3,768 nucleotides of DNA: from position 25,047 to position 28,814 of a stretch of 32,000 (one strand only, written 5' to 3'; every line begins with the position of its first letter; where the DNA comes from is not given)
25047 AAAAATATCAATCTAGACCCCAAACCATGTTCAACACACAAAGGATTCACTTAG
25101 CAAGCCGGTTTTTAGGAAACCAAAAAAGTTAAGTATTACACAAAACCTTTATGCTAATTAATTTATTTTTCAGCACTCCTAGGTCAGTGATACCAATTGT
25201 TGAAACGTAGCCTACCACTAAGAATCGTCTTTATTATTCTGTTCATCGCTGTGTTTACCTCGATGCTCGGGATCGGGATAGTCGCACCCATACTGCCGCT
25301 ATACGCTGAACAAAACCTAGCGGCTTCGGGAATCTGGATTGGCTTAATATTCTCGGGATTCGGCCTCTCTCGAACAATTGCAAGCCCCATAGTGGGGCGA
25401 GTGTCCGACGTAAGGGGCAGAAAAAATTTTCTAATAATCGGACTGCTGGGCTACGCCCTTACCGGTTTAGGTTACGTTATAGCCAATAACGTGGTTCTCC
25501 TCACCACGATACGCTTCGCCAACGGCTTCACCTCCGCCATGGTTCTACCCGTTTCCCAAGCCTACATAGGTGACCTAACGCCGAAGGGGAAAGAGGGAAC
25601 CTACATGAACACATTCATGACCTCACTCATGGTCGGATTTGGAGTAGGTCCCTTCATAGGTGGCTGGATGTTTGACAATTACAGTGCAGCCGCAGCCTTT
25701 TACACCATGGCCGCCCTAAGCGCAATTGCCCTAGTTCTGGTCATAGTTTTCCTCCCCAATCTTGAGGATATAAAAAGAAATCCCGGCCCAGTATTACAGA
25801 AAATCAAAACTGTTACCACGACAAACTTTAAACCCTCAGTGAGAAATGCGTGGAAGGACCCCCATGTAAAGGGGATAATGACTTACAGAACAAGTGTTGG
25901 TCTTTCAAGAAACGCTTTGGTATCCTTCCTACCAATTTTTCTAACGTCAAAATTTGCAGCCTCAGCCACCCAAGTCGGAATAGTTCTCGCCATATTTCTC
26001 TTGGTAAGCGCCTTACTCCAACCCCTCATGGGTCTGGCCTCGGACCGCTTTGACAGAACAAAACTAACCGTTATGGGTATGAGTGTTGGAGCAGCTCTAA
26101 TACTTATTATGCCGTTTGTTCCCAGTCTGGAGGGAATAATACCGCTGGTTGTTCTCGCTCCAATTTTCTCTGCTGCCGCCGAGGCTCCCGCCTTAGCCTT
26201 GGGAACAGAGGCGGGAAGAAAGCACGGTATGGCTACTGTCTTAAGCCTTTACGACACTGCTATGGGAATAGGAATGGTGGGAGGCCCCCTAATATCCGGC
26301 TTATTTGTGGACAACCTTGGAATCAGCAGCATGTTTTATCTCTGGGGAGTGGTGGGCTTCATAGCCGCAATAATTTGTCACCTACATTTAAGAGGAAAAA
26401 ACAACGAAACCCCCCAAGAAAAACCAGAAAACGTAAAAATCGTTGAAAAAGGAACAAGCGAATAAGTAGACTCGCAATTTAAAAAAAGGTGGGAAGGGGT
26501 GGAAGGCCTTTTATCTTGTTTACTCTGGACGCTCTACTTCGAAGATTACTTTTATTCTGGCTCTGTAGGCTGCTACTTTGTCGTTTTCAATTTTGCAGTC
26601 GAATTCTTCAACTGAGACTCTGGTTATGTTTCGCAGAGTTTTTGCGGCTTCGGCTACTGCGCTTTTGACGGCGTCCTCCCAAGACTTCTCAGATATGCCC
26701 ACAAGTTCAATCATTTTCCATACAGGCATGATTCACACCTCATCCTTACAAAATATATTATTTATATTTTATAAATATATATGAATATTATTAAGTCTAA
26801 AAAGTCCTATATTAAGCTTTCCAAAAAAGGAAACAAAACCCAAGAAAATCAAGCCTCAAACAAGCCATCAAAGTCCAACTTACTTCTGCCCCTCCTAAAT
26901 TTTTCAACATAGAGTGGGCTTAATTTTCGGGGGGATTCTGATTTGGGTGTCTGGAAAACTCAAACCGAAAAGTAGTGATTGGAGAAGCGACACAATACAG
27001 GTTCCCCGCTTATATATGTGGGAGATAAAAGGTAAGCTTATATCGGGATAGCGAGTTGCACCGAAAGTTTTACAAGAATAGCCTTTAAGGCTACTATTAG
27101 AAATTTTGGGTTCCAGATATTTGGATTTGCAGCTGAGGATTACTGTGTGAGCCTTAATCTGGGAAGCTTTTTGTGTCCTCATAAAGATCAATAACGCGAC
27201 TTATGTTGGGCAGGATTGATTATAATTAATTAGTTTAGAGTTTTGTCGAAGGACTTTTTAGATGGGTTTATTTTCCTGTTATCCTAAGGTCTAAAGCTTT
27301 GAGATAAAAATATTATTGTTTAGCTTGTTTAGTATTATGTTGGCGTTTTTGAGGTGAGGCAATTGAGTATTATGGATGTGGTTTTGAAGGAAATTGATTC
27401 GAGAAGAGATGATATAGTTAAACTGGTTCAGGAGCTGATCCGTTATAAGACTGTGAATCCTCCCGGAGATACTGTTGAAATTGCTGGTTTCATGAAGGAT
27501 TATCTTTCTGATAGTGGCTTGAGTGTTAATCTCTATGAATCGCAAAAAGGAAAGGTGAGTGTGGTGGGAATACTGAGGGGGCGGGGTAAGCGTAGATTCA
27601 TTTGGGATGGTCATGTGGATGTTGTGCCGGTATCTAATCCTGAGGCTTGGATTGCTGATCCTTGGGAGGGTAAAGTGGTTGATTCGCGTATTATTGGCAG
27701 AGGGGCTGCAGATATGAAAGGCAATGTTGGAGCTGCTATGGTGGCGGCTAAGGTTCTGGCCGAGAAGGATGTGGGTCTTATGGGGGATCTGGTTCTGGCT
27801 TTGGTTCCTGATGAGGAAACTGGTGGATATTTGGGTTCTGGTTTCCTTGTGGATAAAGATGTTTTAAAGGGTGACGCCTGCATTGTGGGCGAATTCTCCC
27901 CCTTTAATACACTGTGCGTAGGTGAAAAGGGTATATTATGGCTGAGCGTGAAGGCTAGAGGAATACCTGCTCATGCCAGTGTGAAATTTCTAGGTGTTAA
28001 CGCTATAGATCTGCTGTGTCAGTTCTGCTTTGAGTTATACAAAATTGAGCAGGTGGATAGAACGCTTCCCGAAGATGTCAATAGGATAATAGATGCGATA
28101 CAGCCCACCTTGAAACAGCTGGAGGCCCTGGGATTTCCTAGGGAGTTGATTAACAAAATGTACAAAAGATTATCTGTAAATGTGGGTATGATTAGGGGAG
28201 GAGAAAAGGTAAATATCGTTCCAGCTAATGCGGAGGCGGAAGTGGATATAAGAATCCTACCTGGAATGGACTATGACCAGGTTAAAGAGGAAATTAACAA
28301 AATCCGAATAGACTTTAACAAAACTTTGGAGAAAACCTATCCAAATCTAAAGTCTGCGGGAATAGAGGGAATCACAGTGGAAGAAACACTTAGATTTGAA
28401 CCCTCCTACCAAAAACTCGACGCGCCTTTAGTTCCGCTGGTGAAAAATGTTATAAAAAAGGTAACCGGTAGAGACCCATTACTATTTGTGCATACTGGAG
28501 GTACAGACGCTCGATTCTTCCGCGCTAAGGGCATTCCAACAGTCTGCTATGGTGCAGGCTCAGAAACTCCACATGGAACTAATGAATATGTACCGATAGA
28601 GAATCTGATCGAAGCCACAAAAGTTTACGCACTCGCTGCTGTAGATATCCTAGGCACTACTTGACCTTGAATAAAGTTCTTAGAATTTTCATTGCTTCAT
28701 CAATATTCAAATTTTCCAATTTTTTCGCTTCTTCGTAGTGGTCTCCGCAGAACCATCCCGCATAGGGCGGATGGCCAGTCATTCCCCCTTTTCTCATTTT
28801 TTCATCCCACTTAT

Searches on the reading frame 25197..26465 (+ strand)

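Call 5: search_protein_families(library=pfam, proteins=[window:25197-26465:+], max_evalue=0.1)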
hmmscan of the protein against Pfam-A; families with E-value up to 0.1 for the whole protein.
window:25197-26465:+ (422 aa): 8 families
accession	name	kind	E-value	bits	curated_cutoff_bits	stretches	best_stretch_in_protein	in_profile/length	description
PF07690.21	MFS_1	-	9.4e-64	215.9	33.4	2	15-214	1-195/347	Major Facilitator Superfamily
PF12832.13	MFS_1_like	-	1.6e-13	50.9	25.2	1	26-381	15-372/373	MFS_1 like family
PF00083.30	Sugar_tr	-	3.6e-09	36.5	22.3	1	41-190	41-192/452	Sugar (and other) transporter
PF05977.19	MFS_3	-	2.9e-08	33.1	27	1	11-396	11-392/524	Transmembrane secretion effector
PF13347.12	MFS_2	-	1.1e-05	24.7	27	2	234-371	9-158/427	MFS/sugar transport protein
PF01306.25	LacY_symp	-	1.4e-05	24.6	24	1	240-308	25-91/413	LacY proton/sugar symporter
PF03137.26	OATP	-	0.0051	15.6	25.8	1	101-163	135-197/545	Organic Anion Transporter Polypeptide (OATP) family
PF11700.14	ATG22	-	0.0055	15.9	24.1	1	82-184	370-471/482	Vacuole effluxer Atg22 like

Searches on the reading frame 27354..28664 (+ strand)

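Call 5: search_protein_families(library=pfam, proteins=[window:27354-28664:+], max_evalue=0.1)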
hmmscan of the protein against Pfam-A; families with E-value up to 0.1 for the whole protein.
window:27354-28664:+ (436 aa): 3 families
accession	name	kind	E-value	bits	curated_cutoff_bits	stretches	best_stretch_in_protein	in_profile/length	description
PF01546.33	Peptidase_M20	-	7.8e-33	114.6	24.6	1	85-429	3-204/206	Peptidase family M20/M25/M40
PF07687.19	M20_dimer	-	1.1e-21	77.2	21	1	189-317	1-98/107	Peptidase dimerisation domain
PF04389.22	Peptidase_M28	-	0.00012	22.3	21.3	1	70-167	2-79/193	Peptidase family M28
